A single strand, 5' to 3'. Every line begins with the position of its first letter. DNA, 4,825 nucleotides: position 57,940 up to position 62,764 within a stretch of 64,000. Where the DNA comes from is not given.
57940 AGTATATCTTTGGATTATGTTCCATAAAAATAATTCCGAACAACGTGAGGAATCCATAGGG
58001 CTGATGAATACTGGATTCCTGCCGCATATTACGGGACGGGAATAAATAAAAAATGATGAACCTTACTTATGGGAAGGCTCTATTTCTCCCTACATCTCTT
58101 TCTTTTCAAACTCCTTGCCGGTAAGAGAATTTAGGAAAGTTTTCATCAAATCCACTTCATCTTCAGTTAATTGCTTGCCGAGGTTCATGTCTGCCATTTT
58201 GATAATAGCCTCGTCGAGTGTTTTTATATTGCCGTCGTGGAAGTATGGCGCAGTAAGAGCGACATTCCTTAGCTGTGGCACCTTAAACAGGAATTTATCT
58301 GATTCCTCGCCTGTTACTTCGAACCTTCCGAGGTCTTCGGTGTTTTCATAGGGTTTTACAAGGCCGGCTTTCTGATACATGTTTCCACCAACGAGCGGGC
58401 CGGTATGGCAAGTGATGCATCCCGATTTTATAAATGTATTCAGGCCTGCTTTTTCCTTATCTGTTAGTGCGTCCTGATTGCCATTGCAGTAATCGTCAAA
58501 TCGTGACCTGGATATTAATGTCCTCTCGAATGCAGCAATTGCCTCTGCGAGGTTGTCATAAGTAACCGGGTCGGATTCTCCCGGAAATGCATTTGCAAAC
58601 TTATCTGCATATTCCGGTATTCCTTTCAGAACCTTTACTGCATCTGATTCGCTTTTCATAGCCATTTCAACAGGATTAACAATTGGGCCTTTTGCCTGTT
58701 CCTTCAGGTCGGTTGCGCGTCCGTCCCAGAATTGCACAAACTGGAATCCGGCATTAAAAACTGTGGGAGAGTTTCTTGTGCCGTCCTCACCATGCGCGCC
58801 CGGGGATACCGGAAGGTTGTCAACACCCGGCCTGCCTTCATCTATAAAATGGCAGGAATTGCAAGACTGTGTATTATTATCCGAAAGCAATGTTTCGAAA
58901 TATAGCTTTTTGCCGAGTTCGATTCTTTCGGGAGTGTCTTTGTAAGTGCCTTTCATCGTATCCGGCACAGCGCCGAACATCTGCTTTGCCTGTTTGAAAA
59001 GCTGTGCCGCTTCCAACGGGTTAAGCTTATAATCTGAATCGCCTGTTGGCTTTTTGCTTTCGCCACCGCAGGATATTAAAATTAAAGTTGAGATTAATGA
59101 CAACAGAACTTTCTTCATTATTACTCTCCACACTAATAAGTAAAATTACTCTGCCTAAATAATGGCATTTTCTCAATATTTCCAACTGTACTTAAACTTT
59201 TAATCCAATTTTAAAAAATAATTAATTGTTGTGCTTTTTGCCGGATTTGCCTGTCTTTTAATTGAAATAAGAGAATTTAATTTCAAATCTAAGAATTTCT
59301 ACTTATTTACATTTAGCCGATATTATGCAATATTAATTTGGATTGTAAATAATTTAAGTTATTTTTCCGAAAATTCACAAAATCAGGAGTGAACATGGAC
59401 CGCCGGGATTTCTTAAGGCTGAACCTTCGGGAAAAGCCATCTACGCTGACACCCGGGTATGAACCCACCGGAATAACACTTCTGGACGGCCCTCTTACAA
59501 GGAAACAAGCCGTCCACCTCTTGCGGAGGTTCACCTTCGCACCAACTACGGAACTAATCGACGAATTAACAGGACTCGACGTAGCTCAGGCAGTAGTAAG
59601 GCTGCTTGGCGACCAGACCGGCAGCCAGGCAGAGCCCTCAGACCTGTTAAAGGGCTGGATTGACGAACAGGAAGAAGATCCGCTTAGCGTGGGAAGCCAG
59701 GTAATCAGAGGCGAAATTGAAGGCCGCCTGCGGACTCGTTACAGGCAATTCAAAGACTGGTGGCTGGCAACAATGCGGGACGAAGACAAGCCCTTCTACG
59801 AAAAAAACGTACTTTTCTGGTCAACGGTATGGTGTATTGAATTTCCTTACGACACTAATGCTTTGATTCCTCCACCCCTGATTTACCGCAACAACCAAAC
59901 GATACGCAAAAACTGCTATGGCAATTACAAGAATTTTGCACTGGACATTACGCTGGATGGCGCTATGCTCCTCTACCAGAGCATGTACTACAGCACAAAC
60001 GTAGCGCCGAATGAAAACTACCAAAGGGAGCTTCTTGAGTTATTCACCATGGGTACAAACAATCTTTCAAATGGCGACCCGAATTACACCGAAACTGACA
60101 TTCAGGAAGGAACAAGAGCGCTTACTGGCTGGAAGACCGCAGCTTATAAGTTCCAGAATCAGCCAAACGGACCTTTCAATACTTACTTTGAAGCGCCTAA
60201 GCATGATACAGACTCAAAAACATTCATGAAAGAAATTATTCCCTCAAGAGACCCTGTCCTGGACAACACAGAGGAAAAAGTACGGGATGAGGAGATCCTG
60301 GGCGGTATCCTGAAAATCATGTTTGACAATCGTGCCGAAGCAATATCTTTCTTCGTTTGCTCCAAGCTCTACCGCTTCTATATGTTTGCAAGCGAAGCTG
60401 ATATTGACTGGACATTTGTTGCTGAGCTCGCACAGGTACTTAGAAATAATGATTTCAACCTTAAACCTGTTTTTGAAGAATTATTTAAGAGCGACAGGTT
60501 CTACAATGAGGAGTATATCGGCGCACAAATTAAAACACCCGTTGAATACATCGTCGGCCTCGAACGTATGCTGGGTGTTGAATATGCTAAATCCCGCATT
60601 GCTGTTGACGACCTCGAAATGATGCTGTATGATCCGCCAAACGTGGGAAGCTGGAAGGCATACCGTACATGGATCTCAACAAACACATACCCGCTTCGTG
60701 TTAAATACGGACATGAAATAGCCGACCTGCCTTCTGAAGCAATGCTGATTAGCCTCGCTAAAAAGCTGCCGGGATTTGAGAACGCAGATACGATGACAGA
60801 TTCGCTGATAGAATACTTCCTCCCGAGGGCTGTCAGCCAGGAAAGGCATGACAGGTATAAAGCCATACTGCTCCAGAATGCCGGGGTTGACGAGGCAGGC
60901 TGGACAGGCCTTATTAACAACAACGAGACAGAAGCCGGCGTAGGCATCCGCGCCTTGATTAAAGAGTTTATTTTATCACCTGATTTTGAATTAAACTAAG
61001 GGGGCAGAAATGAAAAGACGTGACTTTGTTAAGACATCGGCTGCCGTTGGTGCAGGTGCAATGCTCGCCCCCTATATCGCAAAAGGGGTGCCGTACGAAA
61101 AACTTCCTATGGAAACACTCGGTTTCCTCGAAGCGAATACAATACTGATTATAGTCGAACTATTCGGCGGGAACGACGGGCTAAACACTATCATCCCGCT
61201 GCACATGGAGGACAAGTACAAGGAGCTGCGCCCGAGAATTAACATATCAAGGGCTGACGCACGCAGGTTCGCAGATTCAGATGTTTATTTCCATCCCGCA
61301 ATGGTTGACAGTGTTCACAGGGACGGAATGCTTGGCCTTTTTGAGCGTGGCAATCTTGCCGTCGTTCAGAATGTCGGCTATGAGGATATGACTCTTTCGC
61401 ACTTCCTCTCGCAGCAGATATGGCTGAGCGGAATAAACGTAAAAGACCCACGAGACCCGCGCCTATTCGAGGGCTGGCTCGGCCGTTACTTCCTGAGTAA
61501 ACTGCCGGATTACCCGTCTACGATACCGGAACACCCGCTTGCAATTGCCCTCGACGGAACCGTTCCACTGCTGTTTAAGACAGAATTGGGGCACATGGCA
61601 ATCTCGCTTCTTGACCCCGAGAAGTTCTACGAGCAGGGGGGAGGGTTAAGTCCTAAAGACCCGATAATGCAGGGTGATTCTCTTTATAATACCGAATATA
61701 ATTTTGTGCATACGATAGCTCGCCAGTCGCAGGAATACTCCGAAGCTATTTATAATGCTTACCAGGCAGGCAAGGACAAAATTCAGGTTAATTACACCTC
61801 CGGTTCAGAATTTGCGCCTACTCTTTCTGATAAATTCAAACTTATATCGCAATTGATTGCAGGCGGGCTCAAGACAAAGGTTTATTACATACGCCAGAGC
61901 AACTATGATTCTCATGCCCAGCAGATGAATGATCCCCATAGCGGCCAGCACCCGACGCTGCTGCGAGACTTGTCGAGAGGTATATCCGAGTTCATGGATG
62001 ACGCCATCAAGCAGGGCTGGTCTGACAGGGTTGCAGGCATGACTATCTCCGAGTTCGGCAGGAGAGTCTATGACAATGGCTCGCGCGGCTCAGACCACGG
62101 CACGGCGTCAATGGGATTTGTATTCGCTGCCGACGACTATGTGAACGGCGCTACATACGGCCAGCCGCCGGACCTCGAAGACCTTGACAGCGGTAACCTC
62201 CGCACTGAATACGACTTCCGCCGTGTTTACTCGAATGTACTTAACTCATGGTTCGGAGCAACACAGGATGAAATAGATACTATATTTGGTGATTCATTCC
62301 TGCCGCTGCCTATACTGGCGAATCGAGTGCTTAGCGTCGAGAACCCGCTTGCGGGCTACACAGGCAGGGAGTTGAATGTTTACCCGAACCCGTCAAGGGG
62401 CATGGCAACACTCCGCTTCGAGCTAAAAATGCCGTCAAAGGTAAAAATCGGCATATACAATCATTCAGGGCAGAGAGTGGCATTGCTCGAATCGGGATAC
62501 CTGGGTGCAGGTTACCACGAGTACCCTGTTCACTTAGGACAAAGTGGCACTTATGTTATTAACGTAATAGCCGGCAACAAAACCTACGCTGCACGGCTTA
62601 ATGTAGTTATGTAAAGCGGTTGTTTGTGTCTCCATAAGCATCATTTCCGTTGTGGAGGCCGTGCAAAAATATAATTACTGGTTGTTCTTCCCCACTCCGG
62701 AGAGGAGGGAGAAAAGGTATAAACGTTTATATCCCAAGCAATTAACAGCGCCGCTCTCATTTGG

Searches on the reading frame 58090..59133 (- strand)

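Call 20: search_protein_families(library=pfam, proteins=[window:58090-59133:-], max_evalue=0.00001)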
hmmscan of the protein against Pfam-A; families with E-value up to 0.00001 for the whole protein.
window:58090-59133:- (347 aa): 1 family
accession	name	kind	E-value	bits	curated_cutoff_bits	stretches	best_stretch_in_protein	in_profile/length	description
PF03150.19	CCP_MauG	-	9.4e-55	185.8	25.6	1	68-220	1-148/149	Di-haem cytochrome c peroxidase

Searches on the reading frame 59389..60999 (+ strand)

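Call 20: search_protein_families(library=pfam, proteins=[window:59389-60999:+], max_evalue=0.00001)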
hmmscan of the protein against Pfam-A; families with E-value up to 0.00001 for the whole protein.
window:59389-60999:+ (536 aa): 1 family
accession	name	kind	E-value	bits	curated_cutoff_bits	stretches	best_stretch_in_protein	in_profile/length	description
PF08811.16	DUF1800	-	6.5e-74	250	26.1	1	43-531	1-415/419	Protein of unknown function (DUF1800)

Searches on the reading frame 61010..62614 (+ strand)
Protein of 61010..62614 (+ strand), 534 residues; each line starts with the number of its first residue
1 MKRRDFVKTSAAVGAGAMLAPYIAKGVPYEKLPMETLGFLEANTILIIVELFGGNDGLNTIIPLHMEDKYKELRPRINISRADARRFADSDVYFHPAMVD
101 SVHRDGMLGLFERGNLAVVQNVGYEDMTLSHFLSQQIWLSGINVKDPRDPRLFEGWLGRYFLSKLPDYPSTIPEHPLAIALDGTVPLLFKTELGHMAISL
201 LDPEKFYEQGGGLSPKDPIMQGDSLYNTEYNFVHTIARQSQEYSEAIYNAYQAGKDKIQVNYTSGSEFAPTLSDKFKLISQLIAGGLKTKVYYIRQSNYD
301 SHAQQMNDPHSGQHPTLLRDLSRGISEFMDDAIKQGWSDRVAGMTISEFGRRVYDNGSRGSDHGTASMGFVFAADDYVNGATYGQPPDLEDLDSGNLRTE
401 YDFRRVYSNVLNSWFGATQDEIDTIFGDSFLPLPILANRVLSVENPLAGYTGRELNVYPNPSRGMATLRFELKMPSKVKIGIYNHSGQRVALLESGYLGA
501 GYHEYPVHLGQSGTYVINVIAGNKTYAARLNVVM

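Call 20: search_protein_families(library=pfam, proteins=[window:61010-62614:+], max_evalue=0.00001)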
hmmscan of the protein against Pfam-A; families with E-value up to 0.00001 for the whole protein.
window:61010-62614:+ (534 aa): 2 families
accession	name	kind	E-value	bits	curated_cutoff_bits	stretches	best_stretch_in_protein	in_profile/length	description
PF07394.17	DUF1501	-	3.4e-12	46.7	27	1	295-389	250-339/390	Protein of unknown function (DUF1501)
PF18962.6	Por_Secre_tail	-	9.9e-07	29.4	27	1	457-528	1-71/75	Secretion system C-terminal sorting domain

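Call 57: find_encoding_contigs(protein=window:61010-62614:+, flank=10000, max_places=1)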
Protein window:61010-62614:+ (534 aa): no gene with exactly this product is on record in the collection.
